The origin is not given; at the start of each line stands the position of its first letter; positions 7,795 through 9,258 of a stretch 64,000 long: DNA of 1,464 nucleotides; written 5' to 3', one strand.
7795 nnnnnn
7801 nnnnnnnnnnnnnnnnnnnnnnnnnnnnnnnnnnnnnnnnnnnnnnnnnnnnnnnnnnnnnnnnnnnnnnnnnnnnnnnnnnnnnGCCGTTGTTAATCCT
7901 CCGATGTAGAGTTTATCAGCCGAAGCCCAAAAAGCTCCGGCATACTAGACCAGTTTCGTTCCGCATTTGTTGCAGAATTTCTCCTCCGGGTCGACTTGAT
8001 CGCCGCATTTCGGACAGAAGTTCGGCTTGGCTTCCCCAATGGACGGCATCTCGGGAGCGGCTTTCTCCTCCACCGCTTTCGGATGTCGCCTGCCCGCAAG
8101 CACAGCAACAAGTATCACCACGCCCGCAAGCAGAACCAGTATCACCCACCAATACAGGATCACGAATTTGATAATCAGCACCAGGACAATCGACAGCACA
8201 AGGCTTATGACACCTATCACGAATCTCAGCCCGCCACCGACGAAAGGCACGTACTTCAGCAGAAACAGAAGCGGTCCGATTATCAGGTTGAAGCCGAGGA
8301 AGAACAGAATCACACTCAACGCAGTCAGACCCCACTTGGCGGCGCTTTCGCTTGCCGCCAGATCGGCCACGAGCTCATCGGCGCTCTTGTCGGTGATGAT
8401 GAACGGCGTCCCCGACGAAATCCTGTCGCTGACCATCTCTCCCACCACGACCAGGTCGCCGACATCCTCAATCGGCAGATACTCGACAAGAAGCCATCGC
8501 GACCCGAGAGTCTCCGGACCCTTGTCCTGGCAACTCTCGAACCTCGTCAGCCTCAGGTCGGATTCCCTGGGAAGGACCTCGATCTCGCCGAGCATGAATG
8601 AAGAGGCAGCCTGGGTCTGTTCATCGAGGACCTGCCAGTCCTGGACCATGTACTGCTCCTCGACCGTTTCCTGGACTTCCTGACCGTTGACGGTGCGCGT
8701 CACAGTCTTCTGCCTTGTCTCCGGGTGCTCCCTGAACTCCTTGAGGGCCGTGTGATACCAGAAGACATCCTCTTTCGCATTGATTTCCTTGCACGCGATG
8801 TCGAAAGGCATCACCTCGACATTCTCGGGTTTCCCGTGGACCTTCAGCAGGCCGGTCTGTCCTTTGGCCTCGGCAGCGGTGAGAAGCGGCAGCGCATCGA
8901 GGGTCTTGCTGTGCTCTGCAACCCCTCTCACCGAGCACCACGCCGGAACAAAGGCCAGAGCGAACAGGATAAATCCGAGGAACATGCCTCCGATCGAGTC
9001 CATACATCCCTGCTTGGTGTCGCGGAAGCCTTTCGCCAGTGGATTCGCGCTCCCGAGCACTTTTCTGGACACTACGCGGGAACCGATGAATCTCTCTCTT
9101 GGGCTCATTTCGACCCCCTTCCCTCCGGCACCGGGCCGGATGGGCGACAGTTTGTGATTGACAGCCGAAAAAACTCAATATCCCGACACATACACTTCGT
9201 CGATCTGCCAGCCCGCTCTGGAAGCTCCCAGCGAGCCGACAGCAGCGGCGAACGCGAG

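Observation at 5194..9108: AT-richer three-gene block: Zn-ribbon membrane protein, Zn-ribbon-AIM24 protein, and OLD-family ATPase/TOPRIM-like nuclease. Candidate defense module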

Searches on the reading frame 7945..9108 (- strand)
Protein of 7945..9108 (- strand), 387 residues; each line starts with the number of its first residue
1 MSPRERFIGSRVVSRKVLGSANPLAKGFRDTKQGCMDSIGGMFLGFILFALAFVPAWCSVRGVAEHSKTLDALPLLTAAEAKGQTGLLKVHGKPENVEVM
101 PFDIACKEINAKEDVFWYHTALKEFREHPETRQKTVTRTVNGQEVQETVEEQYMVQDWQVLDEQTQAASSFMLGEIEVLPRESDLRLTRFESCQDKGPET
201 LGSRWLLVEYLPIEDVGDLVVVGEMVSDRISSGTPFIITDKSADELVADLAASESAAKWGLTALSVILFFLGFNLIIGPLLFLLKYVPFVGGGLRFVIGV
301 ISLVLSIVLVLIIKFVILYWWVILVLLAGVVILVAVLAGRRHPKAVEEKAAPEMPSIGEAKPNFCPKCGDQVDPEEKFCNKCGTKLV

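Call 8: search_protein_families(library=pfam, proteins=[window:7945-9108:-], max_evalue=0.1)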
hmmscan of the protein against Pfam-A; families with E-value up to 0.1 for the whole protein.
window:7945-9108:- (387 aa): 10 families
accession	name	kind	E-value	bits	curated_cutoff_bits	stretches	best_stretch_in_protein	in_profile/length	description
PF13240.11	Zn_Ribbon_1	-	3e-08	33.6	25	1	364-386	1-23/23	zinc-ribbon domain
PF07787.17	TMEM43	-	3.8e-08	33.4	23.3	1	241-313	168-240/250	Transmembrane protein 43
PF12773.13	DZR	-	1.2e-05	25.8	27.3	1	362-383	24-45/45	Double zinc ribbon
PF24460.1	DUF7575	-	0.00013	21.7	28.5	1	365-386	6-27/28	Domain of unknown function (DUF7575)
PF13248.11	Zn_ribbon_3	-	0.00054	19.8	27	1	365-386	5-26/26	zinc-ribbon domain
PF12483.13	GIDE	-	0.00055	19.9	23.6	1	219-267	98-155/160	E3 Ubiquitin ligase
PF17032.10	Zn_ribbon_15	-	0.0027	18.9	28.9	1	359-383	49-73/73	zinc-ribbon family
PF13980.11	UPF0370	-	0.0043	17.5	28.1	1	317-333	5-21/61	Uncharacterised protein family (UPF0370)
PF18912.6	DZR_2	-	0.008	16.4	27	1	362-385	21-45/56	Double zinc ribbon domain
PF14803.11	Zn_ribbon_Nudix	-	0.017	15.5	25.6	0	363-372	1-10/34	Nudix N-terminal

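Call 9: search_protein_families(library=padloc, proteins=[window:7945-9108:-], max_evalue=0.1)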
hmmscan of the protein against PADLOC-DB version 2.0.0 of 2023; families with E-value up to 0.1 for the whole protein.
window:7945-9108:- (387 aa): 0 families

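Call 10: search_protein_families(library=ncbifam, proteins=[window:7945-9108:-], max_evalue=0.1)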
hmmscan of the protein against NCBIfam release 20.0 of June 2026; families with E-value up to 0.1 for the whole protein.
window:7945-9108:- (387 aa): 3 families
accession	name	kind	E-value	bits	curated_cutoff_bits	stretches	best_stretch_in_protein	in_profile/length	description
NF052278.1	AFWIR_fam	exception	0.0078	16.5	60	1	273-335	2-61/96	AFWIR motif membrane protein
NF037960.1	MFS_trans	subfamily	0.017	14.3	150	1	245-334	236-327/382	MFS transporter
NF010185.0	PRK13664.1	equivalog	0.023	14.7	98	1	314-334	2-23/65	hypothetical protein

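Call 40: find_homologous_proteins(query=window:7945-9108:-)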
Query window:7945-9108:- (387 aa): 24 proteins with E <= 0.001 among 8000 candidates.
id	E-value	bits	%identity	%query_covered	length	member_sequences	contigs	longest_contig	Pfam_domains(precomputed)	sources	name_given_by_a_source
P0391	1.3e-256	869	100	100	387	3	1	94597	PF13240.12,PF12773.14,PF07787.18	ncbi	-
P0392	9.5e-241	816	93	100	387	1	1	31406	PF13240.12,PF07787.18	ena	-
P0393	4.6e-159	548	60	100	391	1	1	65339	PF13240.12,PF07787.18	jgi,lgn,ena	-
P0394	1.2e-146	507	55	100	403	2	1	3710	PF13240.12,PF07787.18,PF13248.12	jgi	jgi:hypothetical protein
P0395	1.1e-141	490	53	100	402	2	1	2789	PF13240.12,PF07787.18,PF13248.12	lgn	-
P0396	3.3e-134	466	52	100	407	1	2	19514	PF13240.12,PF07787.18,PF13248.12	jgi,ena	-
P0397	2.1e-133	463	52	100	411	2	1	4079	PF13240.12,PF13248.12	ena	-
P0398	2.5e-127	443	50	100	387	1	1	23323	PF13240.12,PF12773.14,PF24463.2,PF07787.18,PF13248.12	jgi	-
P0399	6.1e-125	435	50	100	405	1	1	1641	PF13240.12,PF12773.14,PF24463.2,PF07787.18,PF13248.12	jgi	jgi:hypothetical protein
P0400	9.2e-119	415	49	100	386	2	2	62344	-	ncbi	-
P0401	7.6e-118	412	47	100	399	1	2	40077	PF13240.12,PF12773.14,PF07787.18,PF13248.12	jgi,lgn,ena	-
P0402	9.9e-115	402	47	100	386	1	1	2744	PF13240.12,PF12773.14,PF13248.12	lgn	-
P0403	3.0e-114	400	46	100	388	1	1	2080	PF13248.12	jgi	-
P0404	5.4e-114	399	45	99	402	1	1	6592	PF13240.12,PF07787.18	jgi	jgi:hypothetical protein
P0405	1.0e-108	382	49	94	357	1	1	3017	PF13240.12,PF12773.14,PF07787.18,PF13248.12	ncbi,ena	-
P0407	3.5e-103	364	46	99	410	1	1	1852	PF13240.12,PF12773.14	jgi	-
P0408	9.8e-101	356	44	98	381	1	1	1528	PF13240.12,PF12773.14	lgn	-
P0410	2.1e-83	298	42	92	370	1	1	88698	PF13240.12,PF07787.18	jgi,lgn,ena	-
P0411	1.1e-82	296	38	92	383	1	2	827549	PF13240.12,PF12773.14,PF17032.11,PF13248.12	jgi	-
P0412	9.6e-38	148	35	83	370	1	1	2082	PF07787.18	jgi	jgi:VIT1/CCC1 family predicted Fe2+/Mn2+ transporter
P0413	1.8e-36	144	35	83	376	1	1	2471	PF07787.18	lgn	-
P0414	1.3e-9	56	49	12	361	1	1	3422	PF13240.12,PF12773.14,PF13248.12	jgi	-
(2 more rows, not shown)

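Call 41: find_encoding_contigs(protein=P0393, flank=6000, max_places=1)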
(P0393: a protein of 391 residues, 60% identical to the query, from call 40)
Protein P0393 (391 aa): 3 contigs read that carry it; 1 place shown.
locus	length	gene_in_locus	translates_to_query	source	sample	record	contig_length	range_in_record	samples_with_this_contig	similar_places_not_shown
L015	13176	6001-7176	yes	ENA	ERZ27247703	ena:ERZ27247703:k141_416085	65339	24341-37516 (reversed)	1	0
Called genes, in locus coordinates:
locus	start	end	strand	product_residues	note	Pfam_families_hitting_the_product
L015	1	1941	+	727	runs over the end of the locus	-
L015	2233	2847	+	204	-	-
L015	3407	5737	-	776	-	-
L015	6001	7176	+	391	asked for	PF07787:TMEM43 (weak), PF13240:Zn_Ribbon_1 (weak)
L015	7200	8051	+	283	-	PF13240:Zn_Ribbon_1, PF13248:Zn_ribbon_3 (weak), PF01987:AIM24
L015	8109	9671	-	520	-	PF06739:SBBP (faint), PF01436:NHL (faint)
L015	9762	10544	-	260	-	PF00535:Glycos_transf_2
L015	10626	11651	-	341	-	PF00437:T2SSE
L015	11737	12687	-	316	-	-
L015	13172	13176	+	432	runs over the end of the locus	PF00696:AA_kinase, PF13840:ACT_7 (faint), PF01842:ACT (faint)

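Call 42: find_encoding_contigs(protein=P0400, flank=6000, max_places=1)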
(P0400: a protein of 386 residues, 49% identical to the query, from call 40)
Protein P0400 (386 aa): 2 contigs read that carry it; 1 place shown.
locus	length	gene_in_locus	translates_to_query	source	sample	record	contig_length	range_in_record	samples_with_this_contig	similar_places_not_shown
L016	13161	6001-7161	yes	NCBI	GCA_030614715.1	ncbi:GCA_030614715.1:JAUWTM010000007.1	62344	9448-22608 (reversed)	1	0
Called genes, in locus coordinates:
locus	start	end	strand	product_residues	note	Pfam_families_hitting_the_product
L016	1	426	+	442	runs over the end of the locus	-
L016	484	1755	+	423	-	PF00330:Aconitase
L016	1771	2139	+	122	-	-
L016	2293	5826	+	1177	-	-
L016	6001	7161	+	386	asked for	-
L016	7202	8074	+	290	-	PF13240:Zn_Ribbon_1, PF01987:AIM24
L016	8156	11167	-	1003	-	-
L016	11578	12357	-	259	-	PF00535:Glycos_transf_2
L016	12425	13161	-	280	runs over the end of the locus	PF03412:Peptidase_C39, PF01471:PG_binding_1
